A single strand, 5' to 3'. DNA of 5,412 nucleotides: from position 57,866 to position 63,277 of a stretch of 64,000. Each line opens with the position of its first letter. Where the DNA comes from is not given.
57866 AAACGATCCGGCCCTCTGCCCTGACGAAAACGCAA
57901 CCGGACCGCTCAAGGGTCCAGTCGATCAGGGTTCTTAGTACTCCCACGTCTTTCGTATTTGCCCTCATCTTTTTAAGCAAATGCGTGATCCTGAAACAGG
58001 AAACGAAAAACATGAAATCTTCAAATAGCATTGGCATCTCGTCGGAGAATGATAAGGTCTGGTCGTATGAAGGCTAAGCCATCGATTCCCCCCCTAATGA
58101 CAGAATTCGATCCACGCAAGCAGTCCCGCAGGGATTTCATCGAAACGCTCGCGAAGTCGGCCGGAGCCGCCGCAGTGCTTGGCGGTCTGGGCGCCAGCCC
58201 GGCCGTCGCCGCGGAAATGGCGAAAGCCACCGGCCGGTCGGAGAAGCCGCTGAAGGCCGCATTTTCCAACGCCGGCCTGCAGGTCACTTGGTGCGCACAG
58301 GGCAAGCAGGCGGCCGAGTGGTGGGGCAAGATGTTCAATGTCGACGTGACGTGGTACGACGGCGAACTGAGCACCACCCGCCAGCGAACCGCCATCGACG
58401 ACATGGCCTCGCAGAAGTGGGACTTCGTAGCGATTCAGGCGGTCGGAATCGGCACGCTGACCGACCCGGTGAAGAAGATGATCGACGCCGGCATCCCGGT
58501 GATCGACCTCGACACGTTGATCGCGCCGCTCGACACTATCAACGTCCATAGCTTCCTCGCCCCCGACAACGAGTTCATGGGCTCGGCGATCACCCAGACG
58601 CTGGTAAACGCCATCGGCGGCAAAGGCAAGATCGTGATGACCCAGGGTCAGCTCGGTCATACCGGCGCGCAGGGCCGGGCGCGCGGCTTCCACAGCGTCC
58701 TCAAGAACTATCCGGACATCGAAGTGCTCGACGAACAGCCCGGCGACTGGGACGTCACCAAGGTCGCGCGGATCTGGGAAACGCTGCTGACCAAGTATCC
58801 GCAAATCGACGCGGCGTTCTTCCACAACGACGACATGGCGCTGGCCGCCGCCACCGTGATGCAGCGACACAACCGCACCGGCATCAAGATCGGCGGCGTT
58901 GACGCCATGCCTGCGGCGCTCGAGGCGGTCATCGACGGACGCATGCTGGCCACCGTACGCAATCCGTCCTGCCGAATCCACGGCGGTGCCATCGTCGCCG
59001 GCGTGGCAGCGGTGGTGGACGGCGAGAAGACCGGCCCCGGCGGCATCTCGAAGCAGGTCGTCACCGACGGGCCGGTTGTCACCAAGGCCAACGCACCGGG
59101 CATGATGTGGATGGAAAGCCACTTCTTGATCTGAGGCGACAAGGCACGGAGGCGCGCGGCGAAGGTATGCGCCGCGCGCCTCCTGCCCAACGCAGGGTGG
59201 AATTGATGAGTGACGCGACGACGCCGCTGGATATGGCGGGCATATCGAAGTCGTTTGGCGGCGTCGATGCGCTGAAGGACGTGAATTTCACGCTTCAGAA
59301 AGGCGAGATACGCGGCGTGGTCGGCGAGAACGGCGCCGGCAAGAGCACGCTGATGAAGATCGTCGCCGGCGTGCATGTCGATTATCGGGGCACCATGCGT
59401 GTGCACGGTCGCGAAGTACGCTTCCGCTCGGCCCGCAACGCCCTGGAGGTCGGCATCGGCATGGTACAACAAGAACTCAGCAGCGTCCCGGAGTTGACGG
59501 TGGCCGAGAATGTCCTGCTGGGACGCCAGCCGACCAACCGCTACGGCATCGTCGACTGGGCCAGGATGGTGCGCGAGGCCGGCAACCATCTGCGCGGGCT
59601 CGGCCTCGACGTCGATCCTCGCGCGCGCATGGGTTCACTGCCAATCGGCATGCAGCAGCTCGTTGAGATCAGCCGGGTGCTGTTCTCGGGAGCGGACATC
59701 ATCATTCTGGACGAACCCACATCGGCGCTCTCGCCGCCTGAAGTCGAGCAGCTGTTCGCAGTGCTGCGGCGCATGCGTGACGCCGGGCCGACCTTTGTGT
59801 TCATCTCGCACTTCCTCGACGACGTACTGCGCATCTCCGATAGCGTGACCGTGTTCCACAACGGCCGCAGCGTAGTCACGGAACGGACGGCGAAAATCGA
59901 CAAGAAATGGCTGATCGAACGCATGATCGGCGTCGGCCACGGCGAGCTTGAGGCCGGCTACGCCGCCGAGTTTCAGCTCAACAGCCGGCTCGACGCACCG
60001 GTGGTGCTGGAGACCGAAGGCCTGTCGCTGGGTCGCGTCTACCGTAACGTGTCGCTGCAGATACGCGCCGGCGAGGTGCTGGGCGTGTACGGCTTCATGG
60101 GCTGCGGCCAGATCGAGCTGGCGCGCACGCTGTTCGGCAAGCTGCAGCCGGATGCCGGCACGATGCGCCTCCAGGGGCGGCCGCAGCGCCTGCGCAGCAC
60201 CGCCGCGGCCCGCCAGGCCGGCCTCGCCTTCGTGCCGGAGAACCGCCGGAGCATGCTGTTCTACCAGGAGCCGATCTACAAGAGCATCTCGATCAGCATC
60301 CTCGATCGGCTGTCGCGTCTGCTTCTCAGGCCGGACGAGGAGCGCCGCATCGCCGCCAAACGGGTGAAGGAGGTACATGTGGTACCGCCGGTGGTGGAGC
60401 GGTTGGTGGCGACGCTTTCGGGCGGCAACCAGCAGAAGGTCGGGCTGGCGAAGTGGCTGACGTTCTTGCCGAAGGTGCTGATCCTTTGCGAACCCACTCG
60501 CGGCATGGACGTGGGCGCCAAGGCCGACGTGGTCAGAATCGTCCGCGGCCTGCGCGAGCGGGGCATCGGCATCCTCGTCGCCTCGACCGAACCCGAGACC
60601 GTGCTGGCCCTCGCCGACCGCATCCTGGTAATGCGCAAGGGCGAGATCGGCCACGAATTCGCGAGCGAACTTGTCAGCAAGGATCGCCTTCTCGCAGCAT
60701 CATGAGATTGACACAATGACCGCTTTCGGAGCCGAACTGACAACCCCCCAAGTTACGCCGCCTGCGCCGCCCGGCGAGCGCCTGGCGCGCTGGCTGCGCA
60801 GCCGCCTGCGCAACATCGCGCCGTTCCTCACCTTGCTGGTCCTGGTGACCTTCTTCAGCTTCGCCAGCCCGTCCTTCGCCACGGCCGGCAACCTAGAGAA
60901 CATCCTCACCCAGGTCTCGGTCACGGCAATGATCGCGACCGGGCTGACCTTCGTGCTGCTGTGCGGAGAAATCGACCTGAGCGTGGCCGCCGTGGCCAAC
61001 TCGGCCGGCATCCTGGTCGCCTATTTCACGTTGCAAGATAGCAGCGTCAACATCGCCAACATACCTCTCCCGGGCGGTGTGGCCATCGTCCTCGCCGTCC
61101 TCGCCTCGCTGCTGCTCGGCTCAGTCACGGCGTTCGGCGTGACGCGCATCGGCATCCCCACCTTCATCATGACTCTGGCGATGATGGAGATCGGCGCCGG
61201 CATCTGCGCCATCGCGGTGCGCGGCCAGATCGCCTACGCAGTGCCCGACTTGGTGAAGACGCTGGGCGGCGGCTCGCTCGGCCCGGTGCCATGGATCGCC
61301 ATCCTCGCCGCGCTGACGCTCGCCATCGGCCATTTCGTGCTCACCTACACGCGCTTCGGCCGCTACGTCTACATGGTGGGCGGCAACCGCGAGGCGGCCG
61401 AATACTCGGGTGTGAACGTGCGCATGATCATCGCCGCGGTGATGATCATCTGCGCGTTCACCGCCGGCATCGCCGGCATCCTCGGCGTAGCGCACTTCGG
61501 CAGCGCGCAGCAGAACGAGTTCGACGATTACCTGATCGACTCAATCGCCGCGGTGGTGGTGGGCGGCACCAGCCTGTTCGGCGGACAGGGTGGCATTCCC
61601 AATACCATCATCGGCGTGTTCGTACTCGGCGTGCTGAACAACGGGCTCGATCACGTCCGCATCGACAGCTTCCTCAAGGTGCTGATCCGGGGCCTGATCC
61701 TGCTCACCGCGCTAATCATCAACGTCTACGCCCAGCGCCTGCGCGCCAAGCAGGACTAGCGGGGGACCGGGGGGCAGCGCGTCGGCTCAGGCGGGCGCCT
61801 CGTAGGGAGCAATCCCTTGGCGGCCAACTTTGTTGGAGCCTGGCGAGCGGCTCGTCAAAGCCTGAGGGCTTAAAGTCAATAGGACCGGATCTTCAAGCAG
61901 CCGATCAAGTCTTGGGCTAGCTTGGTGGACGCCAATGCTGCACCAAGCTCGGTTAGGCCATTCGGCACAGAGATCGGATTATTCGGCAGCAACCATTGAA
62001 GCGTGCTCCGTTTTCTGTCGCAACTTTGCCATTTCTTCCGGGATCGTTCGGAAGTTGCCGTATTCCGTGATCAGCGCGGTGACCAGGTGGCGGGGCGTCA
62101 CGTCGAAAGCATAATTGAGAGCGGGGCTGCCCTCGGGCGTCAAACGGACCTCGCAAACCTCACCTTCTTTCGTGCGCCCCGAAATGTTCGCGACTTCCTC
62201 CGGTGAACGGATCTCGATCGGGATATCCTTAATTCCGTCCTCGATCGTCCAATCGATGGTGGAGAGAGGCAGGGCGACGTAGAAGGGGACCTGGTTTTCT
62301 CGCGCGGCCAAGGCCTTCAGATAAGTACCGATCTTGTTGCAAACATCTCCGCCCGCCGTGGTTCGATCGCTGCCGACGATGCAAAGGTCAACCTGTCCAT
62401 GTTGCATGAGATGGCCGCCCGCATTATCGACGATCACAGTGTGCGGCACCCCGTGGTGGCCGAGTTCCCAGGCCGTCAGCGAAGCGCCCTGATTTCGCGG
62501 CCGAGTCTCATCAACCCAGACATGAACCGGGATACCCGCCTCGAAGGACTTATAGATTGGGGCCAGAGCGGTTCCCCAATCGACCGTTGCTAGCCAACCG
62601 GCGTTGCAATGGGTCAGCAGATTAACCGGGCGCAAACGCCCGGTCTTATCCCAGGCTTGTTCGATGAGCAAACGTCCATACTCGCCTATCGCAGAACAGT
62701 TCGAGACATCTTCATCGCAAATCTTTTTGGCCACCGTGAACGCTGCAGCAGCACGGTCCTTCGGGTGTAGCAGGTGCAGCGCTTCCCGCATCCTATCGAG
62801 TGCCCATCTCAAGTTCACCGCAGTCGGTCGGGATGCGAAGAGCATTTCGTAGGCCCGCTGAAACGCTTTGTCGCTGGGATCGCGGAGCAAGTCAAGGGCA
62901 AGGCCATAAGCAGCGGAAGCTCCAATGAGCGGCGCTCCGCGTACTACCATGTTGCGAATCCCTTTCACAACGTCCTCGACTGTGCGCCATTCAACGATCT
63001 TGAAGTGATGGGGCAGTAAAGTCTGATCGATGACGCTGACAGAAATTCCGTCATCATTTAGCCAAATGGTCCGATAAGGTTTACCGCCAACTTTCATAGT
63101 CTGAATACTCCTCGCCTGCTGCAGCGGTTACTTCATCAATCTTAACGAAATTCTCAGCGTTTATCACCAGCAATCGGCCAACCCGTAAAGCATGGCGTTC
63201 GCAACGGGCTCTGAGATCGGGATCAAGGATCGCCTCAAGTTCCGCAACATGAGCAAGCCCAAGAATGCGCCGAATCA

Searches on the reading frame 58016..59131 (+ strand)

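Call 23: search_protein_families(library=pfam, proteins=[window:58016-59131:+], max_evalue=0.001)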
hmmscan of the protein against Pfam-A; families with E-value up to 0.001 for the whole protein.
window:58016-59131:+ (372 aa): 2 families
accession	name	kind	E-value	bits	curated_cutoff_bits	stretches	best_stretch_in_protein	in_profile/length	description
PF13407.12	Peripla_BP_4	-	1.2e-47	163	35.1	1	82-317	2-238/258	Periplasmic binding protein domain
PF00532.27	Peripla_BP_1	-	9.4e-08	32.3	22.2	1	124-291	47-210/281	Periplasmic binding proteins and sugar binding domain of LacI family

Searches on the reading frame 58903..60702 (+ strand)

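Call 23: search_protein_families(library=pfam, proteins=[window:58903-60702:+], max_evalue=0.001)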
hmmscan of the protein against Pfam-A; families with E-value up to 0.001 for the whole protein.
window:58903-60702:+ (600 aa): 2 families
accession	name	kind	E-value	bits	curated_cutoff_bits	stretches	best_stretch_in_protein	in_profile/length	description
PF00005.33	ABC_tran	-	1.6e-48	165.3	25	2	124-274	1-137/137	ABC transporter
PF13304.12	AAA_21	-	8.6e-07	29.7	27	0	139-157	4-22/304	AAA domain, putative AbiEii toxin, Type IV TA system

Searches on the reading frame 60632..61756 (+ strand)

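Call 23: search_protein_families(library=pfam, proteins=[window:60632-61756:+], max_evalue=0.001)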
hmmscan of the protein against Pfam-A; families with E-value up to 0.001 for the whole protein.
window:60632-61756:+ (375 aa): 1 family
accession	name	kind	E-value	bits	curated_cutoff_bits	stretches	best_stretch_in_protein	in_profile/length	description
PF02653.21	BPD_transp_2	-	6e-33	114.6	26.8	1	87-361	1-269/269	Branched-chain amino acid transport system / permease component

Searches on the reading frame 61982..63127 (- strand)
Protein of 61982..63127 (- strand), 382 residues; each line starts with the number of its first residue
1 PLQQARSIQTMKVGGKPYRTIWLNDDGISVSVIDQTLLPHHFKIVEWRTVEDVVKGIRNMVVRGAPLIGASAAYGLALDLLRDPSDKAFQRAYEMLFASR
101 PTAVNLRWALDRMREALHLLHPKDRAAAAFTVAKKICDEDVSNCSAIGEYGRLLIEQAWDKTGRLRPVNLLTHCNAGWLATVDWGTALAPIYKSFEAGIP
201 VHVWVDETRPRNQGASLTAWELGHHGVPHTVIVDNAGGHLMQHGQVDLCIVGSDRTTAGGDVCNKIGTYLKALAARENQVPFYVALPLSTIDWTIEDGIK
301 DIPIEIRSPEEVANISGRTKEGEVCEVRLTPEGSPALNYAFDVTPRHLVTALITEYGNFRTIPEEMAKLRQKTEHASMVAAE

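Call 23: search_protein_families(library=pfam, proteins=[window:61982-63127:-], max_evalue=0.001)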
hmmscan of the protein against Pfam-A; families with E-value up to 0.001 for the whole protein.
window:61982-63127:- (382 aa): 1 family
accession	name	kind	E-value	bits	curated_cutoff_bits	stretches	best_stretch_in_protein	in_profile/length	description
PF01008.23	IF-2B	-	6.2e-61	206.5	22.4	1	62-360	2-279/280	Initiation factor 2 subunit family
